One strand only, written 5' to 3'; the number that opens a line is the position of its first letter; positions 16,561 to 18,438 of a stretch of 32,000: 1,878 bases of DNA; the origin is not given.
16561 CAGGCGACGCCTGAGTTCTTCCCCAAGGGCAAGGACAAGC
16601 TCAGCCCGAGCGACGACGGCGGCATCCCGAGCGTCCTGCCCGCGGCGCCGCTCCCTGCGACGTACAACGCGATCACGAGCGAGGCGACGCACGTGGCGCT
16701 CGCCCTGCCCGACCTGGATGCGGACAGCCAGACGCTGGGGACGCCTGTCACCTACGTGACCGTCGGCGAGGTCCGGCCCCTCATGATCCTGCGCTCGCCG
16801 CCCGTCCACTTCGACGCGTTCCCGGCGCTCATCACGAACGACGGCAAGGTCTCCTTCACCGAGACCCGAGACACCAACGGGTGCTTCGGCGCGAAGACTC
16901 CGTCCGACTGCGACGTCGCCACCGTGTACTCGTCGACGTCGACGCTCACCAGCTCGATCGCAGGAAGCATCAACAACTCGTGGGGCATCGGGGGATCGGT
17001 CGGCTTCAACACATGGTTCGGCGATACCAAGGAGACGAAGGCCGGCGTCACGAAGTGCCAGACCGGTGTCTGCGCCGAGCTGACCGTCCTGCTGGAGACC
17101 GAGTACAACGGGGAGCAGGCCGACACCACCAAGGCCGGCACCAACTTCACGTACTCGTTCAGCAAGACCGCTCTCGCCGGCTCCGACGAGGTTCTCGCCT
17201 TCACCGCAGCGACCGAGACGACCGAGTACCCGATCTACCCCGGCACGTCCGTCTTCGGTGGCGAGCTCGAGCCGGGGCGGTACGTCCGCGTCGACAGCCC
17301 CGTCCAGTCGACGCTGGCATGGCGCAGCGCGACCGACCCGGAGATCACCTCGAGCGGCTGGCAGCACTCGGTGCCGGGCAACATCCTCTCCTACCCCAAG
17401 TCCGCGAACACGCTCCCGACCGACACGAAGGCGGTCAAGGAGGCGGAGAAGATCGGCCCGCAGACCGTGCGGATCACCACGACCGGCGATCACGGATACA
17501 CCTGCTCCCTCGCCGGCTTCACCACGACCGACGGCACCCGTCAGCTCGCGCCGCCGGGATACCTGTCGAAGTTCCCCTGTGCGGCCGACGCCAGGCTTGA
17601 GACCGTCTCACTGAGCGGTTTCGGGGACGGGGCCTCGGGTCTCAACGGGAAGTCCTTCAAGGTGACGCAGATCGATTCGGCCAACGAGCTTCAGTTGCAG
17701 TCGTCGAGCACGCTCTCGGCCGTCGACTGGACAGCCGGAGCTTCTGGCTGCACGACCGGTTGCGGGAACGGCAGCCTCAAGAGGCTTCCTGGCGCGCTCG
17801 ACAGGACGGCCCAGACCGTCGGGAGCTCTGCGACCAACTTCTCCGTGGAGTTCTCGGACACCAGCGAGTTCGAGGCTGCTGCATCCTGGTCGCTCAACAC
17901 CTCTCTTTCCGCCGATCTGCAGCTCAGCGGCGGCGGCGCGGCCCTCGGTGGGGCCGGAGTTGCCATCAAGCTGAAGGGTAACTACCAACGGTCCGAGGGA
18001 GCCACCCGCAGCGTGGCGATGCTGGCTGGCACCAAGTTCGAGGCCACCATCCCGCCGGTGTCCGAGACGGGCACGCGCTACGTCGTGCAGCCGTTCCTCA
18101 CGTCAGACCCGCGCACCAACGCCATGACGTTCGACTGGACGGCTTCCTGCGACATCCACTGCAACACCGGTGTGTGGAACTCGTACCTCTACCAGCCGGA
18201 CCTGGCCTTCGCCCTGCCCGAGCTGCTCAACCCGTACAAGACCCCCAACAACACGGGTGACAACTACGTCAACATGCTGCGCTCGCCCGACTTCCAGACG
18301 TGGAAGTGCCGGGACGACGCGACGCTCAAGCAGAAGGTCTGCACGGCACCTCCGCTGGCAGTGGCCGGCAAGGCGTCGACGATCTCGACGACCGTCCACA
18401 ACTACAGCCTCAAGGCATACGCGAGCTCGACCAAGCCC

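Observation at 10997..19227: ATGA-coupled pair of giant secreted multi-propeller proteins: candidate undescribed extracellular system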

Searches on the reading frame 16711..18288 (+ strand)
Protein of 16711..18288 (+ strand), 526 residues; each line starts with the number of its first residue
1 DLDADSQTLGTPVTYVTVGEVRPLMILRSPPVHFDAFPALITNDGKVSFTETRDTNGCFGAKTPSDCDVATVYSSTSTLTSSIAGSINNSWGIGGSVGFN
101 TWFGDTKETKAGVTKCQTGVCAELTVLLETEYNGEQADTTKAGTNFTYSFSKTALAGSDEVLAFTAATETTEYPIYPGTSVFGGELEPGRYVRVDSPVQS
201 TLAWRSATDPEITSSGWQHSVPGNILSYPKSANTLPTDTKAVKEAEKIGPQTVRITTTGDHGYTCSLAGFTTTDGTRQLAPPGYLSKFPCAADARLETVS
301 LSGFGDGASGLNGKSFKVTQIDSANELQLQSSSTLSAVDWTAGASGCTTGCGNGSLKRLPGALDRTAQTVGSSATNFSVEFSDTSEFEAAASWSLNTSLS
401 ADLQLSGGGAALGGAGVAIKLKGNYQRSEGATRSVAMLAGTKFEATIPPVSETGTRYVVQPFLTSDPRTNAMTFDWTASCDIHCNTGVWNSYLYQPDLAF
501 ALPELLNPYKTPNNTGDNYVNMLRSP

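Call 64: predict_structure(alignment_id=A6)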
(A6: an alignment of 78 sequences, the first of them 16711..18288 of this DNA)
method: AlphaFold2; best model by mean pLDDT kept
length: 526 residues; sequences in the alignment: 78
mean_pLDDT: 69.3   pTM: 0.67
mean pLDDT of the five models: 69.3, 68.9, 68.1, 67.0, 66.8
residues with pLDDT >= 90: 84; 70-90: 216; 50-70: 99; < 50: 127
segments of 3 or more residues with pLDDT < 50: 1-3, 81-103, 120-144, 270-286, 388-431, 515-526
pLDDT, mean of each block of 10 residues (from residue 1): 62 89 90 81 69 87 82 66 36 37 60 63 36 36 55 89 87 76 64 79 88 73 88 73 92 90 63 42 51 70 85 89 89 85 67 78 76 89 54 35 35 41 40 58 91 92 82 90 83 68 69 51 41
secondary structure, 60 per line:
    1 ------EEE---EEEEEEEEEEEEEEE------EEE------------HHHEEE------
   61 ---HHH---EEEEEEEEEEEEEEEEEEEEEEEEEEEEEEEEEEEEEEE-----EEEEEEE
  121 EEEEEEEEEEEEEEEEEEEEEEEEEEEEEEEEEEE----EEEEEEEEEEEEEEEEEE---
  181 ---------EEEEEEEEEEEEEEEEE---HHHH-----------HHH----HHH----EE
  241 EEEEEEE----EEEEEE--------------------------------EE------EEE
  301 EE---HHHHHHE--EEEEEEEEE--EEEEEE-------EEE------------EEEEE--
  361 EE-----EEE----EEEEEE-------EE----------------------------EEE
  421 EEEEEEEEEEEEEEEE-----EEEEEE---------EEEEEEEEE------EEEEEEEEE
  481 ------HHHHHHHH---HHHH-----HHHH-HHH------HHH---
elements in order: E7-9 E13-27 E34-36 E52-54 E70-108 E114-155 E160-177 E190-206 H210-213 E239-247 E252-257 E298-302 H306-311 E315-323 E326-331 E339-341 E354-358 E368-370 E375-380 E418-436 E442-447 E457-465 E472-480 H487-494 H498-501 H507-510
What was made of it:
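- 16951..17142 (+): Long amphipathic Gly/Ser/Thr-rich beta-hairpin 1 of the core (aa 814-877), modelled with low confidence. pLDDT below 50 in the model (call 64).
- On Aerolysin / ETX-MTX2 beta-pore-forming toxins: The same pattern fits an ordinary sandwich strand, and pLDDT is below 50 (call 64).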

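Call 67: fold_search(model_id=the predicted structure, library=pdb)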
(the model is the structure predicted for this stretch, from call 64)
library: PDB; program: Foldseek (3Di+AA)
matches with E <= 10: 329; with E <= 0.001: 0
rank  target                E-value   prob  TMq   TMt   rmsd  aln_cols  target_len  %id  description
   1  6q14_A                4.5e-03  0.09  0.07  0.07  27.1       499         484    7  Structure of the Salmonella SPI-1 injectisome NC-base (released 2019-10-23)
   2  5hd2                  4.8e-03  0.33  0.09  0.13  28.9       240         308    9  The crystal structure of SeMet-Cry51Aa2-L11M (released 2016-07-20)
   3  6pee_A                5.3e-03  0.08  0.07  0.10  26.4       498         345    7  InvG secretin domain beta-barrel from Salmonella SPI-1 injectisome NC-base (released 2019-10-23)
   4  6q14_B                5.3e-03  0.08  0.07  0.07  26.4       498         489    7  Structure of the Salmonella SPI-1 injectisome NC-base (released 2019-10-23)
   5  4pkm                  6.6e-03  0.18  0.09  0.13  33.9       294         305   11  Crystal Structure of Bacillus thuringiensis Cry51Aa1 Protoxin at 1.65 Angstroms Resolution (released 2015-06-03)
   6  5tcq_A                8.1e-03  0.10  0.08  0.11  24.0       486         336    6  Near-atomic resolution cryo-EM structure of the Salmonella SPI-1 type III secretion injectisome secretin InvG (released 2016-12-21)
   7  5tcr_A                8.1e-03  0.10  0.08  0.09  24.0       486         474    6  Atomic model of the Salmonella SPI-1 type III secretion injectisome basal body proteins InvG, PrgH, and PrgK (released 2016-12-21)
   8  7ah9_5D               9.5e-03  0.12  0.10  0.10  26.3       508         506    8  Substrate-engaged type 3 secretion system needle complex from Salmonella enterica typhimurium - SpaR state 1 (released 2021-03-17)
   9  8co1_A1               1.4e-02  0.12  0.07  0.06  23.0       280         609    8  Type II Secretion System (released 2024-04-10)
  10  4rhz_A                1.4e-02  0.20  0.08  0.14  31.5       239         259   11  Crystal structure of Cry23Aa1 and Cry37Aa1 binary protein complex (released 2015-10-28)
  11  9fml_A                1.5e-02  0.12  0.08  0.10  27.7       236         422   13  Aerolysin heptamer in membrane inserted form reconstituted in amphipoles. (released 2025-02-12)
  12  7ah9_5K               1.6e-02  0.08  0.07  0.07  24.7       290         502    8  Substrate-engaged type 3 secretion system needle complex from Salmonella enterica typhimurium - SpaR state 1 (released 2021-03-17)
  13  7ah9_5P               1.8e-02  0.08  0.09  0.09  28.3       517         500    8  Substrate-engaged type 3 secretion system needle complex from Salmonella enterica typhimurium - SpaR state 1 (released 2021-03-17)
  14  3g4n_A                2.2e-02  0.21  0.09  0.11  29.5       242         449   10  Crystal structure of the activated aerolysin mutant H132D (released 2010-02-09)
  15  8axl_A                2.6e-02  0.09  0.08  0.11  21.2       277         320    8  Outer membrane secretin pore of the type 3 secretion system of Shigella flexneri (released 2023-03-01)
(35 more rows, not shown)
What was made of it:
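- On Aerolysin / ETX-MTX2 beta-pore-forming toxins: The toxin hits have probability at most 0.33 and TM at most 0.2 (call 67).
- Secretins and CDTb pores also appear (call 67). Foldseek E-values are all above 1e-3, probabilities are at most 0.33 and TM-scores at most 0.2 (call 67).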

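Call 68: search_solved_structures(query=A6, max_evalue=10)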
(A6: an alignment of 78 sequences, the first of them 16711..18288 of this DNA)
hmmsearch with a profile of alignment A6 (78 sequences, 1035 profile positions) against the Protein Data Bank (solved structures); distinct sequences matched with E-value up to 10: 75 (the best 60 are shown).
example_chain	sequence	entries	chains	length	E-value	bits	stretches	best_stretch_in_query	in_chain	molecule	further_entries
9oee_A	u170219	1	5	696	8.4e-18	66.9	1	73-361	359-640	Secreted esterase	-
2kut_A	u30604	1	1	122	5.5e-13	51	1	821-926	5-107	Uncharacterized protein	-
6mlt_A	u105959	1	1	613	5.2e-10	41.1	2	314-424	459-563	Hemolysin-related protein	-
8tcf_A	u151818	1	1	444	7.3e-09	37.3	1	149-402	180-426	Integrin alpha-V heavy chain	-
8tcg_A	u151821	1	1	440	7.5e-09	37.3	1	149-402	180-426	Integrin alpha-V heavy chain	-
8ij5_E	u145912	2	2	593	7.8e-09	37.3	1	149-403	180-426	Integrin alpha-V heavy chain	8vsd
8w30_A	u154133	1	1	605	8.1e-09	37.2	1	149-403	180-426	Integrin alpha-V heavy chain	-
5nem_A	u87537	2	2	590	8.8e-09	37.1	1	149-403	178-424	Integrin alpha-V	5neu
5ner_A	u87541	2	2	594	8.9e-09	37.1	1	149-403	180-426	Integrin alpha-V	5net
4um9_A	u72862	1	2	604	9.3e-09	37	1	149-403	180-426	Integrin alpha-V heavy chain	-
9cz7_A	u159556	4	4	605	9.3e-09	37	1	149-403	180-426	Integrin alpha-V heavy chain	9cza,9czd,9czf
9xmm_A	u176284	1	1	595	1.1e-08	36.7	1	149-403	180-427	Integrin alpha-V heavy chain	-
6om2_A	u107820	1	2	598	1.2e-08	36.7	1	149-403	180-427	Integrin alpha-V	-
6om1_A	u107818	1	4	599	1.2e-08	36.7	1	149-403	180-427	Integrin alpha-V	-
5ffg_A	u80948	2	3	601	1.2e-08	36.7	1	149-403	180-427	Integrin alpha-V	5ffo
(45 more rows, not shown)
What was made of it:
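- Closest known: Integrin alpha subunits and other FG-GAP/VCBS propeller proteins. Same: The family profile hits the integrin alpha-V propeller at E~7e-9, and YesW and CRTAC1 at ~1e-7 (call 68).
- The family propeller profile matches PL11 lyases YesW and YesX and a 'secreted esterase' (call 68).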

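Call 71: search_solved_structures(query=A7, max_evalue=10, show_alignments=4)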
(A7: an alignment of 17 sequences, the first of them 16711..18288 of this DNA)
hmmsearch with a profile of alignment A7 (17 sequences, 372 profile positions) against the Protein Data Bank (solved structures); distinct sequences matched with E-value up to 10: 1.
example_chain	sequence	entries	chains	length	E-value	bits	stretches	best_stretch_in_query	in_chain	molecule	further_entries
4rhz_A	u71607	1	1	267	0.024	16.9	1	38-131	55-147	Cry23AA1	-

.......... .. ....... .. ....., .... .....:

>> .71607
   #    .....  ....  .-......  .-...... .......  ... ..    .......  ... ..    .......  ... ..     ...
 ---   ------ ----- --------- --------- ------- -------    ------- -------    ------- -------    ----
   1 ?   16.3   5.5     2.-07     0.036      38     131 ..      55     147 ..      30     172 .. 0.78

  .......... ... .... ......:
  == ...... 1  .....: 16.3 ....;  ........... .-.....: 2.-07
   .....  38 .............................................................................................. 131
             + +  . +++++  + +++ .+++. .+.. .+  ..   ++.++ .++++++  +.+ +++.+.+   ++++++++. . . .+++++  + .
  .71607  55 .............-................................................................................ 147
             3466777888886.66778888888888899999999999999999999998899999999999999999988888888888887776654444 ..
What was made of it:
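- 16951..17142 (+): Cry23Aa1 aligns over this region at E=0.024 (call 71).
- On Aerolysin / ETX-MTX2 beta-pore-forming toxins: The best match is Cry23Aa1 at E=0.024, with compositional bias (call 71).
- Closest known: Aerolysin-type beta-pore-forming toxins, in particular the Cry23Aa1/Cry37Aa1 binary toxin. Same: This group gives the best, though weak, profile and Foldseek neighbours (calls 67, 68, 71).
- The weak structural and profile signals point to pore-forming toxins rather than adhesins (calls 67, 71). The core-only profile has a single PDB hit at E<=10, and it is Cry23Aa1 (E=0.024), aligned over hairpin 1 (call 71). The HMMER hit carries compositional bias from Ser/Thr-rich strands (call 71).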

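Call 72: search_protein_families(library=pfam, alignment_id=A7, max_evalue=10)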
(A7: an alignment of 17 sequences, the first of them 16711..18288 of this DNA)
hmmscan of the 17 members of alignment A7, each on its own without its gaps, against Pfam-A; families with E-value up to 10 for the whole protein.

A. member 1, window:16711-18288:+ (526 aa): 0 families

B. families by the number of members that match (of 17 scanned): 11 families
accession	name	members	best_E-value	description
PF13332.12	Fil_haemagg_2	6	0.012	Hemagglutinin repeat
PF14683.12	CBM-like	1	0.0087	Polysaccharide lyase family 4, domain III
PF20953.2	Caud_bapl16_3rd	1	0.014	Phage tail base-plate attachment protein C-terminal insertion domain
PF21661.2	DUF6860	1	0.11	Domain of unknown function (DUF6860)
PF18054.6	CEL_III_C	1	0.14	CEL-III C-terminal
PF06510.16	DUF1102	1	0.14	Protein of unknown function (DUF1102)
PF21768.3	AF_1763-like_C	1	0.19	AF_1763-like, C-terminal domain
PF13202.12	EF-hand_5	1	0.21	EF hand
PF18522.7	DUF5620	1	0.24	Domain of unknown function (DUF5620)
PF18676.6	MBG_2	1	0.33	MBG domain (YGX type)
PF19952.5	DUF6414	1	0.35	Domain of unknown function (DUF6414)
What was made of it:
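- On Aerolysin / ETX-MTX2 beta-pore-forming toxins: No Pfam aerolysin or ETX_MTX2 hit in any of 17 members (call 72).
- One family member weakly hits the CEL-III pore-forming domain (call 72). No Pfam aerolysin, ETX_MTX2 or MACPF match appears in any of 17 members (call 72).
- Tried and rejected: Pfam on 17 core sequences at E<=10 (call 72).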

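Call 78: find_homologous_proteins(query=A7, max_evalue=0.00001)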
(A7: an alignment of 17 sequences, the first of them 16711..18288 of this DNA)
Query A7 (17 sequences): 8000 candidates shared short words with the query, none scored E <= 0.00001.
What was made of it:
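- Tried and rejected: Third homologue search with the core alignment (call 78).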

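Call 90: fold_search(model_id=the predicted structure, library=viral)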
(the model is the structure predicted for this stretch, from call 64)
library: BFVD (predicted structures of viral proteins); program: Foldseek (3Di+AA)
matches with E <= 10: 505; with E <= 0.001: 0
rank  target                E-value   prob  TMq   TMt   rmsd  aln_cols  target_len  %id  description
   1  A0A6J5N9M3            2.6e-03  0.38  0.11  0.08  33.8       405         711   10  Uncharacterized protein [uncultured Caudovirales phage]
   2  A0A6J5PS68            6.7e-03  0.75  0.13  0.14  28.5       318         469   13  Baseplate protein J-like [uncultured Caudovirales phage]
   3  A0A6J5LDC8            8.3e-03  0.51  0.14  0.14  28.8       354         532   11  Uncharacterized protein (Fragment) [uncultured Caudovirales phage]
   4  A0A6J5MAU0            8.8e-03  0.06  0.08  0.06  34.5       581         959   12  Uncharacterized protein [uncultured Caudovirales phage]
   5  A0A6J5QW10            1.9e-02  0.18  0.13  0.16  33.6       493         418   12  Uncharacterized protein [uncultured Caudovirales phage]
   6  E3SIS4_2              4.1e-02  0.16  0.13  0.08  27.1       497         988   10  Fiber [Synechococcus phage S-SM2]
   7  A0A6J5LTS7            6.2e-02  0.09  0.11  0.07  35.1       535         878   10  Uncharacterized protein [uncultured Caudovirales phage]
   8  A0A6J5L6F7            6.6e-02  0.12  0.13  0.09  36.2       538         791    9  Tail protein I [uncultured Caudovirales phage]
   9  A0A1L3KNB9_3          6.6e-02  0.06  0.09  0.05  33.4       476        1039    9  (no name in the UniProt tables at hand)
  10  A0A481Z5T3            7.3e-02  0.10  0.09  0.09  24.7       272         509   15  Uncharacterized protein [Pithovirus LCPAC201]
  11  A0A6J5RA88            7.7e-02  0.02  0.07  0.08  29.3       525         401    9  Uncharacterized protein [uncultured Caudovirales phage]
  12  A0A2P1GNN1            8.1e-02  0.10  0.12  0.13  27.2       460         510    9  Capsid protein (Fragment) [Zhejiang gunthers frog astrovirus]
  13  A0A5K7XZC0            8.5e-02  0.02  0.07  0.08  24.6       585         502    8  Major capsid protein homolog protein [Abalone asfa-like virus]
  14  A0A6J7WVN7            9.0e-02  0.15  0.10  0.13  30.2       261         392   12  Uncharacterized protein [uncultured Caudovirales phage]
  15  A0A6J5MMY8            1.0e-01  0.02  0.06  0.06  36.4       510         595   10  Ig-like domain-containing protein [uncultured Caudovirales phage]
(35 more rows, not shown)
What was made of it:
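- Tried and rejected: BFVD search (call 90).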
